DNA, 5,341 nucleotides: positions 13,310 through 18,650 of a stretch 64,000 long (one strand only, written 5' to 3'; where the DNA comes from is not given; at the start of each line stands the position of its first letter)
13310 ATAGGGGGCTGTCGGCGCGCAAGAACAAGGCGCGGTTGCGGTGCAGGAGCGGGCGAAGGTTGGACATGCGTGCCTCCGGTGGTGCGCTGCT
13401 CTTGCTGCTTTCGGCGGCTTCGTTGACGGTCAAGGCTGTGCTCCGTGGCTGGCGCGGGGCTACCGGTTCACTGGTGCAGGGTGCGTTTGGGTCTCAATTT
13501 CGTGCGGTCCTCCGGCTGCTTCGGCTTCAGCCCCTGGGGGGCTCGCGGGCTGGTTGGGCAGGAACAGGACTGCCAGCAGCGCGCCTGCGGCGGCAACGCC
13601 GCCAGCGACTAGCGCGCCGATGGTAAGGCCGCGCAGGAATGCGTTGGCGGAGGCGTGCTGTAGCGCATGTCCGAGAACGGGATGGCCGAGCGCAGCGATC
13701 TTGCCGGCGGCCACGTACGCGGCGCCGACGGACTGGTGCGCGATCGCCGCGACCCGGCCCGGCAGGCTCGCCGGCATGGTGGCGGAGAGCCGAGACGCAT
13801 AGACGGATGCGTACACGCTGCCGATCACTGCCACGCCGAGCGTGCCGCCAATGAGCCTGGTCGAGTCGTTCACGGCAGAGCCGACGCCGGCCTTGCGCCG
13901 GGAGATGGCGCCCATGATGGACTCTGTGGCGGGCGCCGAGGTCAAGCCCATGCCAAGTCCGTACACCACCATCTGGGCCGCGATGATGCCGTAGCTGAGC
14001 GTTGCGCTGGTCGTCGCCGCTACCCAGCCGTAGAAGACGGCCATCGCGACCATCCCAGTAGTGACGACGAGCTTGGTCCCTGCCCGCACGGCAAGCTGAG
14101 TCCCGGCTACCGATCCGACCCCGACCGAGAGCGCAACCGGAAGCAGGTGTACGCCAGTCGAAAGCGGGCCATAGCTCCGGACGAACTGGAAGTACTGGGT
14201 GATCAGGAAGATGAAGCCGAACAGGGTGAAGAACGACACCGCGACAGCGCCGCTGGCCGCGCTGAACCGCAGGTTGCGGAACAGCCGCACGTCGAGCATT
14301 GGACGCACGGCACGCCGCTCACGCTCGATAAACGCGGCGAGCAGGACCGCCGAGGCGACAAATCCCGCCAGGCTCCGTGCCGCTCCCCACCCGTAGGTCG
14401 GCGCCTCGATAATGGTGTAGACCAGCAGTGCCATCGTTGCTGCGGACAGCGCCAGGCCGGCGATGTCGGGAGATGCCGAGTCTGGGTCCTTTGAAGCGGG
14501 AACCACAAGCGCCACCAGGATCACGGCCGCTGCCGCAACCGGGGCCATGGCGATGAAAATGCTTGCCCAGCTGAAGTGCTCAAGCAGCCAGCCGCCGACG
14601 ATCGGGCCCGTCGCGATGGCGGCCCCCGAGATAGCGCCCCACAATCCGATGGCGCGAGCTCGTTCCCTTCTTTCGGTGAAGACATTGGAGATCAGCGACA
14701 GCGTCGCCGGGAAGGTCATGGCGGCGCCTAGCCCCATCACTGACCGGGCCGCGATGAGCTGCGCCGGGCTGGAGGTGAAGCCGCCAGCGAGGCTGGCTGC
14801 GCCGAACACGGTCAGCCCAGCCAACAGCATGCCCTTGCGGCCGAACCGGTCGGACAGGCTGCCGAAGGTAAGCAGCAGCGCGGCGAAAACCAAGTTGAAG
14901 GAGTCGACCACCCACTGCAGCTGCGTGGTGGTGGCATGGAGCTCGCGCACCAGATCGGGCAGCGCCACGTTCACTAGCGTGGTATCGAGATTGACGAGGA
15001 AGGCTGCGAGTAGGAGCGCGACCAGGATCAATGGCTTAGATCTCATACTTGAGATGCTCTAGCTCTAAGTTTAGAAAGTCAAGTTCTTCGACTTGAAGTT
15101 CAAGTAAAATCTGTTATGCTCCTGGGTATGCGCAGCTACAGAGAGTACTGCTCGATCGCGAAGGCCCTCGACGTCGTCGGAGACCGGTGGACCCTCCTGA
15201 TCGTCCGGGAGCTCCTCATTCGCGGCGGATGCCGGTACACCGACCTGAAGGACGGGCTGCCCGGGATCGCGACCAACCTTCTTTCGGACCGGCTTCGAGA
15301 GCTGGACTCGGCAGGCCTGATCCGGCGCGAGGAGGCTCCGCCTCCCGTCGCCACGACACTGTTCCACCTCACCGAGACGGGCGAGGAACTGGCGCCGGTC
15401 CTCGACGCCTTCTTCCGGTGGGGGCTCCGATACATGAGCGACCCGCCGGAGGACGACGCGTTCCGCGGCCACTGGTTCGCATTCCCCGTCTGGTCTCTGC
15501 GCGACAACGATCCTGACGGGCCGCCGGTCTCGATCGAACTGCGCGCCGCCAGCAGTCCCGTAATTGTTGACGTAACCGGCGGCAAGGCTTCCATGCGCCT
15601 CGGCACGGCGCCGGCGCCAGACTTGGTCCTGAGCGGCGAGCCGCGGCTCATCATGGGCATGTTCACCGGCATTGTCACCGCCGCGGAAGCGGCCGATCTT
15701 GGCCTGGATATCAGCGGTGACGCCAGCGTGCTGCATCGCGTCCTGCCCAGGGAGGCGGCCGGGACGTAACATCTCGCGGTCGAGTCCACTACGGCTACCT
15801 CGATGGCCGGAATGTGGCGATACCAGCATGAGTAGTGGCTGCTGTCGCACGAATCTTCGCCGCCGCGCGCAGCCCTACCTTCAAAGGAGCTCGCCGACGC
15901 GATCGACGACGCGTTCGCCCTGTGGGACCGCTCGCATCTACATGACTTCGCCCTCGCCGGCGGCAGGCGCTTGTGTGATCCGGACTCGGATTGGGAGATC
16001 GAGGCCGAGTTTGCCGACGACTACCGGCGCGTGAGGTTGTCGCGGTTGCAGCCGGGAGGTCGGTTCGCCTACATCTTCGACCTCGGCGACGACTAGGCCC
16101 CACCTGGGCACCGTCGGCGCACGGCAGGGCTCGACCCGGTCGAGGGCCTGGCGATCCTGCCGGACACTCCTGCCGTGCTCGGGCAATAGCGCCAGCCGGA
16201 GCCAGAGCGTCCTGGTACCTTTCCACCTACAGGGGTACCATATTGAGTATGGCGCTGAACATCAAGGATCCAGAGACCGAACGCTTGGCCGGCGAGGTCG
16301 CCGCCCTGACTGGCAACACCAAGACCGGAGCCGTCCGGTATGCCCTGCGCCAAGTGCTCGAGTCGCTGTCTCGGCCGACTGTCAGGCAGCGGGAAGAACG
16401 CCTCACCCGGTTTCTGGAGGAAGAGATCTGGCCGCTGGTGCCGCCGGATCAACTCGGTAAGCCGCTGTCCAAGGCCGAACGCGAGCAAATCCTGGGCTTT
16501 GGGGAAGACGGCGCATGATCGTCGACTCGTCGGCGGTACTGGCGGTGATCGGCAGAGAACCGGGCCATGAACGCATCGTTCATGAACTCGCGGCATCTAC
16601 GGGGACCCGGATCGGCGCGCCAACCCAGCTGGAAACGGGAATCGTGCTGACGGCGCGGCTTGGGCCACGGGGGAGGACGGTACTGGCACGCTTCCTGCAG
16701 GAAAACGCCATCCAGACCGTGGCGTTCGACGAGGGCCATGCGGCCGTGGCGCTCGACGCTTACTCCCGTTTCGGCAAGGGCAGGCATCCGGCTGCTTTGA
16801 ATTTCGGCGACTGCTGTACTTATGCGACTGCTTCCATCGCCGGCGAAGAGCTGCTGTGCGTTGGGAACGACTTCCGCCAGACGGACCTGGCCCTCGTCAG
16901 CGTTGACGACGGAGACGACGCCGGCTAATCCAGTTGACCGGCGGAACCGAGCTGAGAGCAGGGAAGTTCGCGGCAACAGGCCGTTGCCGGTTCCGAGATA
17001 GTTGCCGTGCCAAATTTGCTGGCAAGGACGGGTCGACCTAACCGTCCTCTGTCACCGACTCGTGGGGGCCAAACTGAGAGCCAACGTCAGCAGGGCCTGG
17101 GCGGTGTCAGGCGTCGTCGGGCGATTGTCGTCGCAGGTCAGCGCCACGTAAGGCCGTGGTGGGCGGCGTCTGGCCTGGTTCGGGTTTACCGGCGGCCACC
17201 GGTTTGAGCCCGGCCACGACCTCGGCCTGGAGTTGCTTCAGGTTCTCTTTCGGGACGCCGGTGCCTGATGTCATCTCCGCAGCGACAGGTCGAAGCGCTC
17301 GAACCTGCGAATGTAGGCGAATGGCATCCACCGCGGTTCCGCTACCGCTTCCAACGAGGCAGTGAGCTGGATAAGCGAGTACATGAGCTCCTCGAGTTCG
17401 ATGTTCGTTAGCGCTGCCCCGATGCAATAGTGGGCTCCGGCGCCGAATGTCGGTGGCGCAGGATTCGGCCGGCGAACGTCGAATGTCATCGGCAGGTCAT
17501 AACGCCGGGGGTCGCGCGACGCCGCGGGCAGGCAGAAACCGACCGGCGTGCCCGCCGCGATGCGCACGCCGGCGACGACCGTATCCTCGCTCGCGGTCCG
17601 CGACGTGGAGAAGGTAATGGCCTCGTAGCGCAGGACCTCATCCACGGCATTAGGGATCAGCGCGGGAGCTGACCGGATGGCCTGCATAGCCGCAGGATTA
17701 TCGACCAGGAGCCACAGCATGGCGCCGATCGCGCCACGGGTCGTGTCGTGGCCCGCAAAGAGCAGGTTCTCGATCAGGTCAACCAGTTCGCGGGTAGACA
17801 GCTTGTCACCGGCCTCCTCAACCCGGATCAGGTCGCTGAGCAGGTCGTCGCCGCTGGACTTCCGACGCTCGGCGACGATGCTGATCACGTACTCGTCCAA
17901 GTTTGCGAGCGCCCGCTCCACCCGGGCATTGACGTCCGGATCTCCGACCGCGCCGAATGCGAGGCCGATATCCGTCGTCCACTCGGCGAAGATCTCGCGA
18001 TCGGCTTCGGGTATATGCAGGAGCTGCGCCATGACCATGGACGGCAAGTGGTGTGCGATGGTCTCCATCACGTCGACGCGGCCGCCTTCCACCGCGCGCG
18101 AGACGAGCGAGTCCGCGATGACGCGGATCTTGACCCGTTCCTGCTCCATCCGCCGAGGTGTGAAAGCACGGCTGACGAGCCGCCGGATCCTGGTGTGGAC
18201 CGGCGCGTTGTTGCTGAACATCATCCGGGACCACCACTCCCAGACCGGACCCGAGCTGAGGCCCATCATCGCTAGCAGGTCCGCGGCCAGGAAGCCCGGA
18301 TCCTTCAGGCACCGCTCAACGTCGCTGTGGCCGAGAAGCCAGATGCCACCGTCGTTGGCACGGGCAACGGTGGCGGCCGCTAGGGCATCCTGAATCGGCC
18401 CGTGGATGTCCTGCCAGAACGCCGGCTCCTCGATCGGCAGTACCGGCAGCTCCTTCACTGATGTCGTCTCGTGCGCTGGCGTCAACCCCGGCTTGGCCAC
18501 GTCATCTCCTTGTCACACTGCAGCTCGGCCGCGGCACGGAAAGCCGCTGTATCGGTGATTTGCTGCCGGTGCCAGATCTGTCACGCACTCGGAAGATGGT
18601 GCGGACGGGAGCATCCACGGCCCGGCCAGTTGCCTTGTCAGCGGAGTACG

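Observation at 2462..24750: Tandem accretion array at tRNA-Arg(CCT): one intact AICE followed by four integrase-less islands closed by a conserved arm plus a decaying tRNA 3' half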

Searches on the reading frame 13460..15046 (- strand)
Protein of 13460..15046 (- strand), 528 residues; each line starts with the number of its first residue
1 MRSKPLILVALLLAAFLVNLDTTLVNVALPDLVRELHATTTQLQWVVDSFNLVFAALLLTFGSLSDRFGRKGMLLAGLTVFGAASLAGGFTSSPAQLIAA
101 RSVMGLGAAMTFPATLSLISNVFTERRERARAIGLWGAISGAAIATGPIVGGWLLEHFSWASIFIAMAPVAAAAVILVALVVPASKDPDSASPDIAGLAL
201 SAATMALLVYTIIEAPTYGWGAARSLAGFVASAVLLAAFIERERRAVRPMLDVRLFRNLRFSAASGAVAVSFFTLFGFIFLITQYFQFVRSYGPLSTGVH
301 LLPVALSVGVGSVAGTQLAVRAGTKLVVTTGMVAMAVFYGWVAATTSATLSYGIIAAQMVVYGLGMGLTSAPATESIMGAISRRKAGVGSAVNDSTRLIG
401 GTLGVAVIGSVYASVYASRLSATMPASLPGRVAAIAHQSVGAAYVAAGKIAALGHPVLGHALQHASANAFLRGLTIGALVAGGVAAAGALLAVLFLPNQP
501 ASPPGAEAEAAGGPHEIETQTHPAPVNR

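Call 11: search_protein_families(library=pfam, proteins=[window:13460-15046:-], max_evalue=0.01)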
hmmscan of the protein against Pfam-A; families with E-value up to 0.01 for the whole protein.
window:13460-15046:- (528 aa): 2 families
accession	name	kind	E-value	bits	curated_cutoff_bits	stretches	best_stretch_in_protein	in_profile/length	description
PF07690.21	MFS_1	-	7e-50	170.3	33.4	1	11-404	1-346/347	Major Facilitator Superfamily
PF00083.30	Sugar_tr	-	8.4e-06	25.4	22.3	1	18-185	23-194/452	Sugar (and other) transporter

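Call 50: find_encoding_contigs(protein=window:13460-15046:-, flank=10000, max_places=10)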
Protein window:13460-15046:- (528 aa): 5 contigs read that carry it; 5 places shown.
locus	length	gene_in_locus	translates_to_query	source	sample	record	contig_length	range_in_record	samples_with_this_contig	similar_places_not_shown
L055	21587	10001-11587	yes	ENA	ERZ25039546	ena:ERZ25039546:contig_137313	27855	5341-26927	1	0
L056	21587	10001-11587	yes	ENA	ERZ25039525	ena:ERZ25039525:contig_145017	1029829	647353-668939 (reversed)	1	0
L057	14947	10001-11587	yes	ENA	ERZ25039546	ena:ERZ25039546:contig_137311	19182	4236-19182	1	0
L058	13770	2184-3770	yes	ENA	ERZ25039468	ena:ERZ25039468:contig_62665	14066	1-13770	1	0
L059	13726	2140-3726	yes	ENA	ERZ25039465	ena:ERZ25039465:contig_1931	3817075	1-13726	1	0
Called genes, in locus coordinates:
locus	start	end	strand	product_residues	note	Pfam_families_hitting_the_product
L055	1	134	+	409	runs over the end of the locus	PF00067:p450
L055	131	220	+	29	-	-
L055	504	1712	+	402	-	PF13518:HTH_28 (faint), PF13384:HTH_23 (weak), PF13936:HTH_38, PF00665:rve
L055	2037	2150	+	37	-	-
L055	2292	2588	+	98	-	-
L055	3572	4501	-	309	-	PF12852:Cupin_6, PF02311:AraC_binding (weak), PF00165:HTH_AraC (faint), PF12833:HTH_18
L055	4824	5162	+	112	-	-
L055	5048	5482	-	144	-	-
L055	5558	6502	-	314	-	PF08279:HTH_11, PF13280:WYL, PF25583:WCX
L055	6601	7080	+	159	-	-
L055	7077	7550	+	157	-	-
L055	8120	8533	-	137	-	PF01850:PIN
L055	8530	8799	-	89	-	PF07704:PSK_trans_fac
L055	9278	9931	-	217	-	PF01638:HxlR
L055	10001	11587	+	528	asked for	PF00083:Sugar_tr (weak), PF07690:MFS_1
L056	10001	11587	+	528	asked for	PF00083:Sugar_tr (weak), PF07690:MFS_1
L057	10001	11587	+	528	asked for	PF00083:Sugar_tr (weak), PF07690:MFS_1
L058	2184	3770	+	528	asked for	PF00083:Sugar_tr (weak), PF07690:MFS_1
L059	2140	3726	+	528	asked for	PF00083:Sugar_tr (weak), PF07690:MFS_1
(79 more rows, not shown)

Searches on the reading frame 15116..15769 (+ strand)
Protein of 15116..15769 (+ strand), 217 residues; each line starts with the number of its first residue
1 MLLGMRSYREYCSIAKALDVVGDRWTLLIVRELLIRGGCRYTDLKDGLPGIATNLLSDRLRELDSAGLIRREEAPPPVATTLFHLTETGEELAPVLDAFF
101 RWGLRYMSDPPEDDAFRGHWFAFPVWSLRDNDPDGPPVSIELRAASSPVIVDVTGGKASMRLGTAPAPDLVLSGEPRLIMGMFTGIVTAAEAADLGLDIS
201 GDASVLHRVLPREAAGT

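Call 11: search_protein_families(library=pfam, proteins=[window:15116-15769:+], max_evalue=0.01)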
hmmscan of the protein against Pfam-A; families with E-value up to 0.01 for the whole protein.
window:15116-15769:+ (217 aa): 1 family
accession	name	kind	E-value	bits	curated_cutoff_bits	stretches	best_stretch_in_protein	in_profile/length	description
PF01638.23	HxlR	-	2.8e-20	72.4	20.8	1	20-108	1-88/91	HxlR-like helix-turn-helix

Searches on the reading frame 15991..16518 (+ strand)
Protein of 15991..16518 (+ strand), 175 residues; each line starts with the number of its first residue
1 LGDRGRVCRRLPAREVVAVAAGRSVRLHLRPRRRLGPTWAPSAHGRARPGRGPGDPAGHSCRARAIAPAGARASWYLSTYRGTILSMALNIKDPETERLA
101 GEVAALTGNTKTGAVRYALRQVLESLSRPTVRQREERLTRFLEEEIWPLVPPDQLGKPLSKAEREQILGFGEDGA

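Call 12: search_protein_families(library=pfam, proteins=[window:15991-16518:+], max_evalue=0.01)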
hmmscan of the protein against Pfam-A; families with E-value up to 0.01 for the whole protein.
window:15991-16518:+ (175 aa): 1 family
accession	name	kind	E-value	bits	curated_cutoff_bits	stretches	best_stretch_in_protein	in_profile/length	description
PF07704.17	PSK_trans_fac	-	2.6e-17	63.9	28.3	1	87-174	1-80/82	Rv0623-like transcription factor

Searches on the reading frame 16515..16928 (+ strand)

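Call 12: search_protein_families(library=pfam, proteins=[window:16515-16928:+], max_evalue=0.01)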
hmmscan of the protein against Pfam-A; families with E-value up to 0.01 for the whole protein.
window:16515-16928:+ (137 aa): 1 family
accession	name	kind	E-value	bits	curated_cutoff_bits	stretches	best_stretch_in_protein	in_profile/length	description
PF01850.27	PIN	-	6e-13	49.9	23.6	1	1-124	1-118/120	PIN domain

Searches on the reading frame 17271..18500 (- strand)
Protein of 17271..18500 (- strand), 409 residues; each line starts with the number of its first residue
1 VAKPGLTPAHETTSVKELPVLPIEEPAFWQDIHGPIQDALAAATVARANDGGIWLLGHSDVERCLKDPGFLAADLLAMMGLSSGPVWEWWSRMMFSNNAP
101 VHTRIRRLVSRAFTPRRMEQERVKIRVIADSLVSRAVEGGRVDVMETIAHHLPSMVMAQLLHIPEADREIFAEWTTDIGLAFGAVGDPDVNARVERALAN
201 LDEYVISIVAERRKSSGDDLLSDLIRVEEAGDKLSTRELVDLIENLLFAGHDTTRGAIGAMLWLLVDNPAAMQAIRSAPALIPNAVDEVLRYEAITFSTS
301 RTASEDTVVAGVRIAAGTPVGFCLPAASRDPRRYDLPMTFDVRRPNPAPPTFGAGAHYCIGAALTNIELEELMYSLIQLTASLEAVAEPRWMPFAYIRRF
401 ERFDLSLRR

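Call 12: search_protein_families(library=pfam, proteins=[window:17271-18500:-], max_evalue=0.01)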
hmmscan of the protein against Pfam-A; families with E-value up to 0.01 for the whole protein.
window:17271-18500:- (409 aa): 1 family
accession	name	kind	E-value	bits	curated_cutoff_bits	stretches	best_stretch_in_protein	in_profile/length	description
PF00067.27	p450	-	7.9e-25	88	22.8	2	283-378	325-430/462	Cytochrome P450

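Call 46: find_encoding_contigs(protein=window:17271-18500:-, flank=10000, max_places=10)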
Protein window:17271-18500:- (409 aa): 11 contigs read that carry it; 10 places shown.
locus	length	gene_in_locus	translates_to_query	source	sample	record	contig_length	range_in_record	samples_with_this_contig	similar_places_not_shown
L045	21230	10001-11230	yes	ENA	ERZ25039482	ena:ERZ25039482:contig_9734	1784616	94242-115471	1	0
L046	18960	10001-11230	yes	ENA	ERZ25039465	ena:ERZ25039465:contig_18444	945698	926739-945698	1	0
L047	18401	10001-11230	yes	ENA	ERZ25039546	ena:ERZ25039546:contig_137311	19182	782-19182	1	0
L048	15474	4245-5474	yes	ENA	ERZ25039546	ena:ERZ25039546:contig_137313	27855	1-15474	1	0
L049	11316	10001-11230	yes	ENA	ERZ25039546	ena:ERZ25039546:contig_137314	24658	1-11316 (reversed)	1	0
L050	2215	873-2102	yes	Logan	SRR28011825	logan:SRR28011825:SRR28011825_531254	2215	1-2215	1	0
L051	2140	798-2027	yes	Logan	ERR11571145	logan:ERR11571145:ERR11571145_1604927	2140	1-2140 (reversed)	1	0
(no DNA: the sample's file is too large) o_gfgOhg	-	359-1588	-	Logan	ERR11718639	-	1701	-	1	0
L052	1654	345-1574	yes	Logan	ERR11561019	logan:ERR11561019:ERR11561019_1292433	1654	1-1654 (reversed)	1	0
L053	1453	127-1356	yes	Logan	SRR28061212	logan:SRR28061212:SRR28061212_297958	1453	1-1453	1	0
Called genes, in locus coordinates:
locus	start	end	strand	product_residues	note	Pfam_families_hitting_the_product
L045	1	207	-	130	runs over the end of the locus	-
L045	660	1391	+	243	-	PF12867:DinB_2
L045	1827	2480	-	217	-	-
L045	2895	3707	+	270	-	PF05096:Glu_cyclase_2, PF21959:DUF6923 (faint)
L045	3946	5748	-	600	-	PF13424:TPR_12 (weak)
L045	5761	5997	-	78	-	PF01361:Tautomerase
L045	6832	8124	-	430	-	PF13458:Peripla_BP_6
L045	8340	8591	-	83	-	-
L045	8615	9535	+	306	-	PF00296:Bac_luciferase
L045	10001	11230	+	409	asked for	PF00067:p450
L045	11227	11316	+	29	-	-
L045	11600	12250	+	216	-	PF13518:HTH_28 (faint), PF13936:HTH_38, PF13384:HTH_23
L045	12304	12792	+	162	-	PF00665:rve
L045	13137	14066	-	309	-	PF12852:Cupin_6, PF02311:AraC_binding (weak), PF00165:HTH_AraC (faint), PF12833:HTH_18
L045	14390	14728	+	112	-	-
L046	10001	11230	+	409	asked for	PF00067:p450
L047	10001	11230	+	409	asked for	PF00067:p450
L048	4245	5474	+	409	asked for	PF00067:p450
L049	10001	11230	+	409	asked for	PF00067:p450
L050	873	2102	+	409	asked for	PF00067:p450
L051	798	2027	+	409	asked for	PF00067:p450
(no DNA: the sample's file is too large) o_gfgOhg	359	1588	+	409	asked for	PF00067:p450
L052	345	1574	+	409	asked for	PF00067:p450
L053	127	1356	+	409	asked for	PF00067:p450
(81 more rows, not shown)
